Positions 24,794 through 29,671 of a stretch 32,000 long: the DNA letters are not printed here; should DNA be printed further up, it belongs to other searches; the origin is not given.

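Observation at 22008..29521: Four-gene co-directional operon (Cap4-nuclease STAND NTPase, TIR, HNH, palm/cyclase-like): candidate undescribed defence system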

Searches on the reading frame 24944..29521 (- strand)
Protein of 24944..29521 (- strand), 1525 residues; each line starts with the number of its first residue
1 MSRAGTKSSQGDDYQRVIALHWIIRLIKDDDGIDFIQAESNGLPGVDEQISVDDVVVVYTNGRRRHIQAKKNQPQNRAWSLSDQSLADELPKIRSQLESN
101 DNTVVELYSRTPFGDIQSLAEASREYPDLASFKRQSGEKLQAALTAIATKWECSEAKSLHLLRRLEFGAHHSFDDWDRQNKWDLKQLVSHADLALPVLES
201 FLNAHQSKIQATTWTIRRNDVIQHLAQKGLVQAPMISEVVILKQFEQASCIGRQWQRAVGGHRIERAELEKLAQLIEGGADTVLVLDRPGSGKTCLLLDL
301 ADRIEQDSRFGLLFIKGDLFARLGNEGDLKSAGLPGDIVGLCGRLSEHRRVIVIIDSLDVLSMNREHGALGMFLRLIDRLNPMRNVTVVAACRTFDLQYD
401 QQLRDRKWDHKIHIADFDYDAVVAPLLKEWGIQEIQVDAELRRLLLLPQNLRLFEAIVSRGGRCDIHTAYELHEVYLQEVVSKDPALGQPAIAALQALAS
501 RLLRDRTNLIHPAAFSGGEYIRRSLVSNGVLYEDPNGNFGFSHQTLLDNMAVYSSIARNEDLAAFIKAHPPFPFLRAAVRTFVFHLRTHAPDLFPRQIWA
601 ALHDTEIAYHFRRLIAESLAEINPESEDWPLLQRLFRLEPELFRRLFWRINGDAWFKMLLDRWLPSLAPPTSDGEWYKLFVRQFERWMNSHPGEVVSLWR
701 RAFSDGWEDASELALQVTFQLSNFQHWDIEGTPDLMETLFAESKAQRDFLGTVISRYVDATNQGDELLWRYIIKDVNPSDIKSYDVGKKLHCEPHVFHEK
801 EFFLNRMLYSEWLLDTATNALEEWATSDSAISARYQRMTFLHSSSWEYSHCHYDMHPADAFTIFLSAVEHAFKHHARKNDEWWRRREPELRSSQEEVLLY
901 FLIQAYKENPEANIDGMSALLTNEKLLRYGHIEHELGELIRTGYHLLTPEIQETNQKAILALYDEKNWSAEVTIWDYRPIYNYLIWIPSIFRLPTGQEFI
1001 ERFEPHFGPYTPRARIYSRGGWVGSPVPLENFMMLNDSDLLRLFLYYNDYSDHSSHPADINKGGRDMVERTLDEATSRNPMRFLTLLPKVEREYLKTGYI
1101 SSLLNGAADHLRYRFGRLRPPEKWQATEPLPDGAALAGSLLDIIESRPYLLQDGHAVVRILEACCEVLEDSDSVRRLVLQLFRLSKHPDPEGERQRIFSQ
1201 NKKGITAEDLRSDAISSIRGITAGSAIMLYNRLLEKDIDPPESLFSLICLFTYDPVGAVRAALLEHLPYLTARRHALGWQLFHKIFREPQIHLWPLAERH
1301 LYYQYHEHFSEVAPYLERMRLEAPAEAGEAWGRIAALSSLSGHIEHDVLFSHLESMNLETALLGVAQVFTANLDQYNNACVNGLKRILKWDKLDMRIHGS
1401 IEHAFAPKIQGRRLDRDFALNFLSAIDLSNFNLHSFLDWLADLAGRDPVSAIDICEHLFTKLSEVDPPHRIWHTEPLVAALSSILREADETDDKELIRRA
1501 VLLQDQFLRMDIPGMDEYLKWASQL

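Call 5: search_protein_families(library=pfam, proteins=[window:24944-29521:-], max_evalue=0.1)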
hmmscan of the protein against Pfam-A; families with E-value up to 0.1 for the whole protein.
window:24944-29521:- (1525 aa): 3 families
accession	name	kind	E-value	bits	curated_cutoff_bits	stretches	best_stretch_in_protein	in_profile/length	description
PF00004.35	AAA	-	0.00019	22.3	21.2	1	288-414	6-129/131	ATPase family associated with various cellular activities (AAA)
PF25199.1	nSTAND_NTPase5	-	0.00083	19.6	34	1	254-397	10-137/145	Novel STAND NTPase 5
PF05729.18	NACHT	-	0.0079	16.5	26.7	0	282-424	2-158/167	NACHT domain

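Call 6: search_protein_families(library=padloc, proteins=[window:24944-29521:-], max_evalue=0.1)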
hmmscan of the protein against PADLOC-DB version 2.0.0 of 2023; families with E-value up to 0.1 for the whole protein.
window:24944-29521:- (1525 aa): 4 families
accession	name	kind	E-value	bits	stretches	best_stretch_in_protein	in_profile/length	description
PDLC03848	LmuA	-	5.1e-10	38.2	1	5-241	8-231/373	-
PDLC04700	PDC-M54A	-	3.9e-08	28.7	1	263-533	302-591/1657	-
PDLC04702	PDC-M54A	-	4.1e-05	19.2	1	281-405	318-439/1621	-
PDLC02005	SAVED3--SAVED_PDDEXK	-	0.023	11.2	1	8-171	13-183/483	-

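Call 7: search_protein_families(library=ncbifam, proteins=[window:24944-29521:-], max_evalue=0.1)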
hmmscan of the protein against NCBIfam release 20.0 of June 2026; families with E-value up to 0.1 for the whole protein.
window:24944-29521:- (1525 aa): 1 family
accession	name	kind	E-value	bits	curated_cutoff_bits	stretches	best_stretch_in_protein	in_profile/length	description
NF004629.0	PRK05973.1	equivalog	0.00058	18.9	156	1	270-314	55-98/237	DNA helicase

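Call 22: find_homologous_proteins(query=window:24944-29521:-)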
Query window:24944-29521:- (1525 aa): 499 proteins with E <= 0.001 among 8000 candidates; the best 120 are listed.
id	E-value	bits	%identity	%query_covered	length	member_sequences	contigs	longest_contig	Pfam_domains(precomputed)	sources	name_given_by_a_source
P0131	0.0e+0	2596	73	100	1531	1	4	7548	-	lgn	-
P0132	0.0e+0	2544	72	100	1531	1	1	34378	PF00004.36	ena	-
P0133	0.0e+0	2440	69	100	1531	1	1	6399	PF00004.36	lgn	-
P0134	0.0e+0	2412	68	100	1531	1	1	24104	PF00004.36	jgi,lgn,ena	-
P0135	0.0e+0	2391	68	100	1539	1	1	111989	PF00004.36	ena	-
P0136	0.0e+0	2376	68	100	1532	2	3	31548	PF00004.36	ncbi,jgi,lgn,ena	-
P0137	0.0e+0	2344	67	100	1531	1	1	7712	-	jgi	jgi:hypothetical protein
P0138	0.0e+0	2329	67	100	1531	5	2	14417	-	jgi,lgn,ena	jgi:hypothetical protein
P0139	0.0e+0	2166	62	100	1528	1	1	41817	-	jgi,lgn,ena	-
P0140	0.0e+0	2057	59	100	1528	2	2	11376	PF00004.36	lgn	-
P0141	0.0e+0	2002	57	100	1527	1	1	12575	PF00004.36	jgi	-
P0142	0.0e+0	1980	70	79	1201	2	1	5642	PF00004.36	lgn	-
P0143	0.0e+0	1977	58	100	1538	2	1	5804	-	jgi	jgi:hypothetical protein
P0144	0.0e+0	1822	54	100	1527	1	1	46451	-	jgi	jgi:ATPase family associated with various cellular activities (AAA)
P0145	0.0e+0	1798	59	87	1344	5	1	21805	PF00004.36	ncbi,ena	-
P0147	0.0e+0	1745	52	100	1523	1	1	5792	PF00004.36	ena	-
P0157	0.0e+0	1435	46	100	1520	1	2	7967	-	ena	-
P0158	0.0e+0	1408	44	99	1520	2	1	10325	-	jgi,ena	-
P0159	0.0e+0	1397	44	99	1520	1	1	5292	-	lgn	-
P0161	0.0e+0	1376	45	100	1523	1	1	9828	PF00004.36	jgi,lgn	jgi:hypothetical protein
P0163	0.0e+0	1360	44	100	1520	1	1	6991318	PF00004.36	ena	-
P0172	0.0e+0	1319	43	100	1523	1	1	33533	-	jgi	jgi:ATPase family associated with various cellular activities (AAA)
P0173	0.0e+0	1317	43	100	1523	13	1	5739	PF00004.36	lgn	-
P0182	0.0e+0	1292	42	100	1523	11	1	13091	PF00004.36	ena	-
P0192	0.0e+0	1283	43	100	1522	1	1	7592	PF00004.36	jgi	-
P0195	0.0e+0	1270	42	100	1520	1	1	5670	PF00004.36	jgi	-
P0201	0.0e+0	1248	42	100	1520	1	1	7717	PF00004.36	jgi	jgi:hypothetical protein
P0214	0.0e+0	1223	42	100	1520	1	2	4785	-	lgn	-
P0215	0.0e+0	1222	39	100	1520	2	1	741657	PF00004.36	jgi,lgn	jgi:hypothetical protein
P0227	0.0e+0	1188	38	100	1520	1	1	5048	PF00004.36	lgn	-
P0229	0.0e+0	1178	38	100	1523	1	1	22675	-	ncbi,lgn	-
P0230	0.0e+0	1177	38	100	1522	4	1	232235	-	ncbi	ncbi:MAG: hypothetical protein R2757_08370 [Draconibacterium sp.]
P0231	0.0e+0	1176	38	100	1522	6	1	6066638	-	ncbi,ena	-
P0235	0.0e+0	1171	38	100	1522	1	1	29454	PF00004.36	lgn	-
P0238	0.0e+0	1168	38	100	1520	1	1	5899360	-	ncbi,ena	-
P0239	0.0e+0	1164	38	100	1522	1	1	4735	-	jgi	jgi:hypothetical protein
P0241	0.0e+0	1163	38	100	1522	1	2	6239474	PF00004.36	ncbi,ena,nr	nr:AAA family ATPase [uncultured Draconibacterium sp.]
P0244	0.0e+0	1150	37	100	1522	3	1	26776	-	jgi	-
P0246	0.0e+0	1138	37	100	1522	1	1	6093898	-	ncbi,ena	-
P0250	0.0e+0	1108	37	100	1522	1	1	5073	-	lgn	-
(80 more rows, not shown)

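Call 24: find_related_loci(query=window:24944-29521:-, collection=genome_contigs, flank=10000)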
Query window:24944-29521:- (1525 aa) in genome_contigs; peptide patterns used: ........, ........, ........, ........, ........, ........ (x = any residue, [..] = any of these).
4 stretches matched a pattern, but none encodes a relative of the query by tblastn (E <= 1e-3).

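Call 27: find_related_loci(query=A2, collection=genome_contigs, flank=10000)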
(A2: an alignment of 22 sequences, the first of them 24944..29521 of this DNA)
Query A2 (1525 aa) in genome_contigs; peptide patterns used: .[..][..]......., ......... (x = any residue, [..] = any of these).
174 stretches matched a pattern; 145 encode a relative of the query (tblastn E <= 1e-3); the best 80 are kept; 80 distinct loci.
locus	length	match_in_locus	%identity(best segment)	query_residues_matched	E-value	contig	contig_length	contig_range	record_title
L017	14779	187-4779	68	1-1524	0e+0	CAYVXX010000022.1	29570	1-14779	MAG TPA_asm: uncultured Syntrophales bacterium isolate SRP178699_co1_423 genome assembly, contig: NODE_1696_length_29570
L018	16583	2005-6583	59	1-1519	0e+0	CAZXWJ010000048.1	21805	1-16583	MAG TPA_asm: uncultured Desulfobacteraceae bacterium isolate binchicken_co42_476 genome assembly, contig: NODE_2935_leng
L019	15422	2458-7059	51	1-1525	0e+0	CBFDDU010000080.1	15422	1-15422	MAG TPA_asm: uncultured Candidatus Electrothrix sp. isolate SRR26215675_binner123_Refined_103 genome assembly, contig: E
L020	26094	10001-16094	50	1-1523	0e+0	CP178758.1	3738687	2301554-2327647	MAG: Candidatus Electrothrix sp. YB6 chromosome, complete genome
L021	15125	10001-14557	43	1-1520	0e+0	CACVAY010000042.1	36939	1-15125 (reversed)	MAG: uncultured Thiotrichaceae bacterium isolate HLG_WM_MAG_07 genome assembly, contig: NODE_189_length_36939_cov_56.476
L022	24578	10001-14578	45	1-1524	0e+0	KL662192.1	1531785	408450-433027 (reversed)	Leptolyngbya sp. JSC-1 genomic scaffold Osccy1DRAFT_CYJSC1_DRAF_scaffold00139.2, whole genome shotgun sequence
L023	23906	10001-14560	41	1-1524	0e+0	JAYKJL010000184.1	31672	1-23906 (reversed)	MAG: Nostocales cyanobacterium 94392 NODE_70107370, whole genome shotgun sequence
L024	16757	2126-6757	42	1-1524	0e+0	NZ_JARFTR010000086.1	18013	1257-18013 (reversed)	Kamptonema sp. UHCC 0994 NODE_134_length_18013_cov_27.550990, whole genome shotgun sequence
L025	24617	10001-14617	42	12-1524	0e+0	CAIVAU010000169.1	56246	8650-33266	MAG: uncultured cyanobacterium isolate B12_bin-0982 genome assembly, contig: bin-0982:169/268, whole genome shotgun sequ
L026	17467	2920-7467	40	1-1524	0e+0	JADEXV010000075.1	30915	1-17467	Nostocales cyanobacterium LEGE 12452 NODE_109_length_30915_cov_3.80564, whole genome shotgun sequence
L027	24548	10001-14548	40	1-1524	0e+0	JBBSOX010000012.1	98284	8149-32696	MAG: Chroococcales cyanobacterium isolate LS6_sbin.41 LS6_sbin.41_K_866961_L_98284_cov_17.9975, whole genome shotgun seq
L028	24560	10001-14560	38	1-1525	0e+0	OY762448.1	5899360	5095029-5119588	MAG: uncultured Saccharicrinis sp. isolate c9c340fe-a570-42b7-a85c-9d48397bd338 genome assembly, chromosome: 1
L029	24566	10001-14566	38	1-1525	0e+0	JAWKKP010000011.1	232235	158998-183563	MAG: Draconibacterium sp. isolate AC2.94 AC2.94.fa-11, whole genome shotgun sequence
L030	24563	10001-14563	38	1-1525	0e+0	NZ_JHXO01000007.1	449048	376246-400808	Prolixibacter bellariivorans ATCC BAA-1284 T426DRAFT_scaffold00005.5_C, whole genome shotgun sequence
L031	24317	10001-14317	41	15-1524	0e+0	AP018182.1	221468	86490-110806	Nostoc carneum NIES-2107 plasmid plasmid2 DNA, complete genome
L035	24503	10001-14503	40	1-1522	0e+0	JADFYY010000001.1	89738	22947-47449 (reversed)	MAG: Magnetococcales bacterium isolate nHA1bin2 nHA1_bin2_NODE_1_length_89738_cov_8.000011, whole genome shotgun sequenc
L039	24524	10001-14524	43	1-1522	0e+0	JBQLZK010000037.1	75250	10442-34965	MAG: Thainema sp. isolate MCC5402 contig_37, whole genome shotgun sequence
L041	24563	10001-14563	38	1-1525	0e+0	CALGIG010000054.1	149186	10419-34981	MAG TPA_asm: uncultured Prolixibacteraceae bacterium isolate SRR3330205_bin.168_CONCOCT_v1.1_MAG genome assembly, contig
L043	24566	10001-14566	38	1-1525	0e+0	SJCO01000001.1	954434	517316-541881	Puteibacter caeruleilacunae strain JC036 scaffold_0, whole genome shotgun sequence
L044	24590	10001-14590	65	1-1525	0e+0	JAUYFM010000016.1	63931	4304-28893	MAG: Smithellaceae bacterium isolate C21_metabat.bin.13 C21_k141_398948, whole genome shotgun sequence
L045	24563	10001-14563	38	1-1525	0e+0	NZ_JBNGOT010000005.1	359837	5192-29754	Sunxiuqinia rutila strain 4-1364 c_000000000005, whole genome shotgun sequence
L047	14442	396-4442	37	184-1520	0e+0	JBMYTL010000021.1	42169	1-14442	MAG: Gammaproteobacteria bacterium isolate ME_XS_2211_2_bin_61 ME_XS_2211_2_bin_61_23, whole genome shotgun sequence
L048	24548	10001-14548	51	1-1525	0e+0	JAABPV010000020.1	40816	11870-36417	MAG: Desulfobulbaceae bacterium isolate S01.Bin068 NODE_28_length_40816_cov_7.663173, whole genome shotgun sequence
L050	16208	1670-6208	32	1-1522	0e+0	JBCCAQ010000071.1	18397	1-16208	MAG: Cyanobacteria bacterium P01_A01_bin.15 k141_866310_length_18397_cov_38.8651, whole genome shotgun sequence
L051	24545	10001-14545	31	1-1522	0e+0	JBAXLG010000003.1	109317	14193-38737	MAG: Chlorobiaceae bacterium isolate ELA421 MAG421_3, whole genome shotgun sequence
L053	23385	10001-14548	33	1-1520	0e+0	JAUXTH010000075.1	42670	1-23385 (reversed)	MAG: Methylobacter sp. isolate C13_maxbin.026_sub C13_k141_361271, whole genome shotgun sequence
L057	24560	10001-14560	31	1-1522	0e+0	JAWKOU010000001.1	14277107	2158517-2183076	MAG: Caldilineaceae bacterium isolate BC1.69 BC1.69.fa-1, whole genome shotgun sequence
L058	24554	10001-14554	32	1-1525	0e+0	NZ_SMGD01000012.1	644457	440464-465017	Celerinatantimonas diazotrophica strain DSM 18577 Ga0310502_102, whole genome shotgun sequence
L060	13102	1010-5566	31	1-1522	0e+0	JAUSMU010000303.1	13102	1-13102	MAG: Gammaproteobacteria bacterium isolate E19_maxbin.088_sub E19_k141_130633, whole genome shotgun sequence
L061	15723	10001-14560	32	1-1522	0e+0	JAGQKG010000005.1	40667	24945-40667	MAG: Nitrospira sp. isolate HKST-UBA08 NODE_5_length_40667_cov_3.817985, whole genome shotgun sequence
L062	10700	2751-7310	31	1-1522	0e+0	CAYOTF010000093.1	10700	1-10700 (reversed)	MAG TPA_asm: uncultured Zetaproteobacteria bacterium isolate SRP215229_co1_190 genome assembly, contig: NODE_4144_length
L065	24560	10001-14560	31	1-1522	0e+0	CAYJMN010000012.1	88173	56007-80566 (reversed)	MAG TPA_asm: uncultured Chromatiales bacterium isolate ERP124720_co1_202 genome assembly, contig: NODE_369_length_88173_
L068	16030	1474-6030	30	1-1520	0e+0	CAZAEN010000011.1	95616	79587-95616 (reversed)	MAG TPA_asm: uncultured Methylophilaceae bacterium isolate SRP286056_co2_262 genome assembly, contig: NODE_212_length_95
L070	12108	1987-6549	31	1-1522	0e+0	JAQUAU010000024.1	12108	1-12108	MAG: Candidatus Paceibacterota bacterium isolate STC_91 NODE_12179_length_12108_cov_18.024539_Sandtown_C, whole genome s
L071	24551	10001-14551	31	1-1522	0e+0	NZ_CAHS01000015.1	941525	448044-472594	Erwinia piriflorinigrans CFBP 5888, whole genome shotgun sequence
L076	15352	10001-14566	31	1-1522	0e+0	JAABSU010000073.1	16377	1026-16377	MAG: Spirulina sp. isolate S17.Bin059 Scaffold_68, whole genome shotgun sequence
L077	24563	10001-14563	31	1-1522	0e+0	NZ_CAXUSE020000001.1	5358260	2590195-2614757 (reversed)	Acidovorax sp. LjRoot129 LJR129c1, whole genome shotgun sequence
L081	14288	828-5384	31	1-1520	0e+0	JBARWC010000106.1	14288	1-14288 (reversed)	MAG: Burkholderiaceae bacterium isolate MFD12187_ilm_asm_bin7 k127_9885, whole genome shotgun sequence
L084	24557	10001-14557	31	1-1522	0e+0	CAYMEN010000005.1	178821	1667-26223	MAG TPA_asm: uncultured bacterium isolate SRP263991_co7_86 genome assembly, contig: NODE_24_length_178821_cov_9.947703,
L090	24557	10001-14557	31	1-1520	0e+0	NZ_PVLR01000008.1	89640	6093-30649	Malikia spinosa strain 83 contig_8, whole genome shotgun sequence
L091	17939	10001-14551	31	1-1522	0e+0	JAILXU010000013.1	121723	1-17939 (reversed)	MAG: Oceanobacter sp. isolate PHBVgamm2 PHBVgamm2_contig_13, whole genome shotgun sequence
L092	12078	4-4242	32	107-1520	0e+0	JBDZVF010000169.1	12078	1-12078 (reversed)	MAG: Pseudomonadota bacterium isolate PE_dung25 NODE_2078_length_12078, whole genome shotgun sequence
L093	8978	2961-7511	30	1-1522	0e+0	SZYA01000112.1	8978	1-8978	MAG: Chlorobium sp. isolate L442-64 CA-L442_109145, whole genome shotgun sequence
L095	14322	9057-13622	31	1-1522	0e+0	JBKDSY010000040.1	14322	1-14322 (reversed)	MAG: Cyanobacteriota bacterium isolate samp_4340_metabat2_47 samp_4340_73559, whole genome shotgun sequence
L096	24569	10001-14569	31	1-1522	0e+0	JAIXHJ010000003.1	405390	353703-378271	MAG: Pseudomonadota bacterium isolate bin02 ROSE_m_32_bin2_000004, whole genome shotgun sequence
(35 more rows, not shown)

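Call 44: find_encoding_contigs(protein=P0132, flank=10000, max_places=3)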
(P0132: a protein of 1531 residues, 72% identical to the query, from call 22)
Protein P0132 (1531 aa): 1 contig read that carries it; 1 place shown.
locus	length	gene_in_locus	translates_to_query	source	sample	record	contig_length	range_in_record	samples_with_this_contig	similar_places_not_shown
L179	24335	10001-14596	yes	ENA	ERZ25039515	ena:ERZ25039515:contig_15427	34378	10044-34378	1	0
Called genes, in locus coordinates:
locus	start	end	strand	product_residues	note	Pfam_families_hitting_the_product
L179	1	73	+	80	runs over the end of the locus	PF02805:Ada_Zn_binding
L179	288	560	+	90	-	PF00392:GntR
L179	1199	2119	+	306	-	PF02679:ComA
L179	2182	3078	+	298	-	PF02679:ComA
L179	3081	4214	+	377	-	PF01547:SBP_bac_1 (weak), PF13531:SBP_bac_11, PF13416:SBP_bac_8 (weak), PF13343:SBP_bac_6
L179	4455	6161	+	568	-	PF00528:BPD_transp_1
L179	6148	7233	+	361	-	PF00005:ABC_tran, PF13304:AAA_21 (faint)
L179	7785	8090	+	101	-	PF04986:Y2_Tnp (weak)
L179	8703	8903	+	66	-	PF09957:VapB_antitoxin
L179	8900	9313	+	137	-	PF01850:PIN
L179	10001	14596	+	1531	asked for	PF00004:AAA (faint)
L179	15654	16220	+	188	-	PF13274:SocA_Panacea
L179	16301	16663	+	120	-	-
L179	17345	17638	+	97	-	-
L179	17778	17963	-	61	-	-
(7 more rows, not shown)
